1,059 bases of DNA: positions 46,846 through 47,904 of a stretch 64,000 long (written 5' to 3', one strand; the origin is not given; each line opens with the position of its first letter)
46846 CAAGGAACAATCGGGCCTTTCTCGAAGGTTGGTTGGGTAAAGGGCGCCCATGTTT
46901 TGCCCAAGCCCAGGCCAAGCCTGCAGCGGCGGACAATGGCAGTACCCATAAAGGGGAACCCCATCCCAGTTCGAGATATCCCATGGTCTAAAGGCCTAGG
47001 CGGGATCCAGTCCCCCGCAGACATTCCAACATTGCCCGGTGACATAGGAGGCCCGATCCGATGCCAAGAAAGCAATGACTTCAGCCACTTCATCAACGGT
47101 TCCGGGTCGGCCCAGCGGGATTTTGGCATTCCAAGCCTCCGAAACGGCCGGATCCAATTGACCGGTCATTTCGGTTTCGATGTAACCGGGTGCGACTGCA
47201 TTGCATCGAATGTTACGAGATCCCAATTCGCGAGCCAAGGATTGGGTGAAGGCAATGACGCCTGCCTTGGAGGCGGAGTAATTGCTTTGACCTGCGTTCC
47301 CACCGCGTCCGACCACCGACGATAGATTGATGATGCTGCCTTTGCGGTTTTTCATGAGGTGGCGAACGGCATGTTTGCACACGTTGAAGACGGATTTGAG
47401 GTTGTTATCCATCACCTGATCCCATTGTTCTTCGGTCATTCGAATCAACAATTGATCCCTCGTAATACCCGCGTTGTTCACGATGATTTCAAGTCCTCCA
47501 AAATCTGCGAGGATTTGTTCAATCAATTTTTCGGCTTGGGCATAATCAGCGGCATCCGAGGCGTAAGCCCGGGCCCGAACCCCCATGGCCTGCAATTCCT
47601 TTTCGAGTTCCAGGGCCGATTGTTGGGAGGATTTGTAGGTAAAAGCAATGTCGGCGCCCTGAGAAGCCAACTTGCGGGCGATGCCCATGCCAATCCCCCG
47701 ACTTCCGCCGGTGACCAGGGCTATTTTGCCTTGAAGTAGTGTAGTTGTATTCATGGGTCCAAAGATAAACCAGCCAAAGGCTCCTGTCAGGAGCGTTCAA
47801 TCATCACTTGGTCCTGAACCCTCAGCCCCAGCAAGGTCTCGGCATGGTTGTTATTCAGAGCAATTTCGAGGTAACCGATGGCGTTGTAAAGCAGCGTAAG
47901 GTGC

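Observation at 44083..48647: Tight four-gene operon: DUF62 SAM hydroxide adenosyltransferase - FabG-like reductase - 725-aa BatA_N/VWA membrane protein - lipoprotein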

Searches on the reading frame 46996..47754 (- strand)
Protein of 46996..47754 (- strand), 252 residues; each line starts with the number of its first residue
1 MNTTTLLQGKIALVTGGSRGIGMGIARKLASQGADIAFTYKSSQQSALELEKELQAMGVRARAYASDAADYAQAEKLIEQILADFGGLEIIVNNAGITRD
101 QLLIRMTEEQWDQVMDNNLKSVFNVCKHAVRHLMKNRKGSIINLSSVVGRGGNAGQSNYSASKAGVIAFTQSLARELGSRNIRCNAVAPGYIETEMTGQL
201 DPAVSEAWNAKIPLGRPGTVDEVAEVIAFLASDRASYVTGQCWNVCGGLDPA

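Call 3: search_protein_families(library=pfam, proteins=[window:46996-47754:-], max_evalue=0.01)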
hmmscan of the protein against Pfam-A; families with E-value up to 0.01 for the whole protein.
window:46996-47754:- (252 aa): 5 families
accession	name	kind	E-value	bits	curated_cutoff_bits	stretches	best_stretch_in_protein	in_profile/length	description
PF13561.12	adh_short_C2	-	5e-71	239.5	27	1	19-249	6-235/236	Enoyl-(Acyl carrier protein) reductase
PF00106.31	adh_short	-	2.7e-62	210.2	26.6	1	10-201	1-191/195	short chain dehydrogenase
PF08659.16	KR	-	4.2e-24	85.9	22.6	1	13-174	4-164/180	KR domain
PF01370.27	Epimerase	-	3.7e-06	27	20.9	1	12-178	1-161/240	NAD dependent epimerase/dehydratase family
PF23441.1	SDR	-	4.3e-06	26.7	27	1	11-248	9-254/258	SDR-like rossmann domain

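Call 4: search_protein_families(library=ncbifam, proteins=[window:46996-47754:-], max_evalue=0.01)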
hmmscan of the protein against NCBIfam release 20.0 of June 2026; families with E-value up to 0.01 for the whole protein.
window:46996-47754:- (252 aa): 236 families (the best 25 are shown)
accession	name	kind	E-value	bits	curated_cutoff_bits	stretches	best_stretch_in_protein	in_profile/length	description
TIGR01830.1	3oxo_ACP_reduc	equivalog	1.6e-97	325.9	297.75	1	12-249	1-238/239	3-oxoacyl-[acyl-carrier-protein] reductase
NF004197.0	PRK05653.1-1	equivalog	2.9e-93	312.1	332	1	5-249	3-246/249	3-oxoacyl-ACP reductase FabG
NF004199.0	PRK05653.1-4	equivalog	3.7e-82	275.6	301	1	7-249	3-245/247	3-oxoacyl-ACP reductase FabG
NF004198.0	PRK05653.1-3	equivalog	5.3e-81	271.7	296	1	5-249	3-246/248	3-oxoacyl-ACP reductase FabG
NF009466.0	PRK12826.1-2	subfamily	1.3e-79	267.1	222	1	10-248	4-243/248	3-oxoacyl-ACP reductase FabG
TIGR01829.1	AcAcCoA_reduct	subfamily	3.3e-76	256.1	302.1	1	10-249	1-240/242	acetoacetyl-CoA reductase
NF009464.0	PRK12824.1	subfamily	1.6e-75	254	269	1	10-249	3-242/245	3-oxoacyl-ACP reductase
NF053542.1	FlxB_rubin_SDR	equivalog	3.1e-73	246.5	340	1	10-249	1-239/239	flexirubin biosynthesis SDR family reductase FlxB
NF004200.0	PRK05653.1-5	equivalog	7.6e-73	245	273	1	10-249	3-241/242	3-oxoacyl-ACP reductase FabG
NF009546.0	PRK12935.1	equivalog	1.3e-69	234.5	418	1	6-249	3-245/247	acetoacetyl-CoA reductase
NF005559.1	PRK07231.1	subfamily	2.2e-68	230.5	215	1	7-249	2-247/249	glucose 1-dehydrogenase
NF009547.0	PRK12936.1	subfamily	7.1e-68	228.8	436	1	7-249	4-242/245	3-ketoacyl-(acyl-carrier-protein) reductase NodG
NF040605.2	mycolic_FabG1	exception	6.1e-67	225.8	420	1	12-249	4-229/233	3-oxoacyl-ACP reductase FabG1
NF006110.0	PRK08261.1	equivalog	9.9e-65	219.2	410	1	4-247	209-448/454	3-oxoacyl-ACP reductase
NF052558.1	MBtsdlDhBudC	equivalog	1.3e-64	218.2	270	1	8-249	2-241/250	meso-2,3-butanediol dehydrogenase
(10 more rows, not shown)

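Call 55: search_solved_structures(query=window:46996-47754:-, max_evalue=1e-40)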
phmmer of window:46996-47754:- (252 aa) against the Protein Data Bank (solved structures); distinct sequences matched with E-value up to 1e-40: 101 (the best 60 are shown).
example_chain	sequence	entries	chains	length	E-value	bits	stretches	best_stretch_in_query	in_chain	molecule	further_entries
4jro_A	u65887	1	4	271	2.5e-71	243.3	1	5-249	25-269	FabG protein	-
3osu_A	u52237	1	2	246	1.5e-70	240.8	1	10-249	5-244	3-oxoacyl-[acyl-carrier-protein] reductase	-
3sj7_A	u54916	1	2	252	1.9e-70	240.4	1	10-249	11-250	3-oxoacyl-(Acyl-carrier-protein) reductase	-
4m8s_A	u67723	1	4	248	7.6e-68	231.9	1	4-249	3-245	Putative 3-oxoacyl-[acyl-carrier protein] reductase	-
2uvd_A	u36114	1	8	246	1.2e-66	228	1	6-249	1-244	3-OXOACYL-(ACYL-CARRIER-PROTEIN) REDUCTASE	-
4wjz_A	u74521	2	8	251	3.9e-66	226.3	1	6-249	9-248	3-oxoacyl-[acyl-carrier-protein] reductase FabG | 3-oxoacyl-[acyl-carrier protein] reductase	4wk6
3op4_A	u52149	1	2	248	5.5e-66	225.8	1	6-249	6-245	3-oxoacyl-[acyl-carrier protein] reductase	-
3rro_A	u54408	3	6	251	5.6e-66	225.8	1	6-249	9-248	3-ketoacyl-(acyl-carrier-protein) reductase | 3-oxoacyl-[acyl-carrier protein] reductase | 3-oxoacyl-[acyl-carrier-protein] reductase FabG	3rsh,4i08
6t77_A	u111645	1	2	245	6.2e-66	225.7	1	7-249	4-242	3-oxoacyl-ACP reductase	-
3tzc_A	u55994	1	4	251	1.9e-65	224.1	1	6-249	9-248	3-oxoacyl-[acyl-carrier protein] reductase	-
3tzk_A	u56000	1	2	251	3.7e-65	223.1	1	6-249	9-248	3-oxoacyl-[acyl-carrier protein] reductase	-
3tzh_A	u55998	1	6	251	4.1e-65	223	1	6-249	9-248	3-oxoacyl-[acyl-carrier protein] reductase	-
5end_A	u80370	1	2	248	4.2e-65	222.9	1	6-249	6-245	3-oxoacyl-[acyl-carrier-protein] reductase FabG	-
3u09_A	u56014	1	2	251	4.3e-65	222.9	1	6-249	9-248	3-oxoacyl-[acyl-carrier-protein] reductase FabG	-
1i01_A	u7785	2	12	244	4.7e-65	222.8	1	7-249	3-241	BETA-KETOACYL [ACP] REDUCTASE | 3-oxoacyl-[acyl-carrier protein] reductase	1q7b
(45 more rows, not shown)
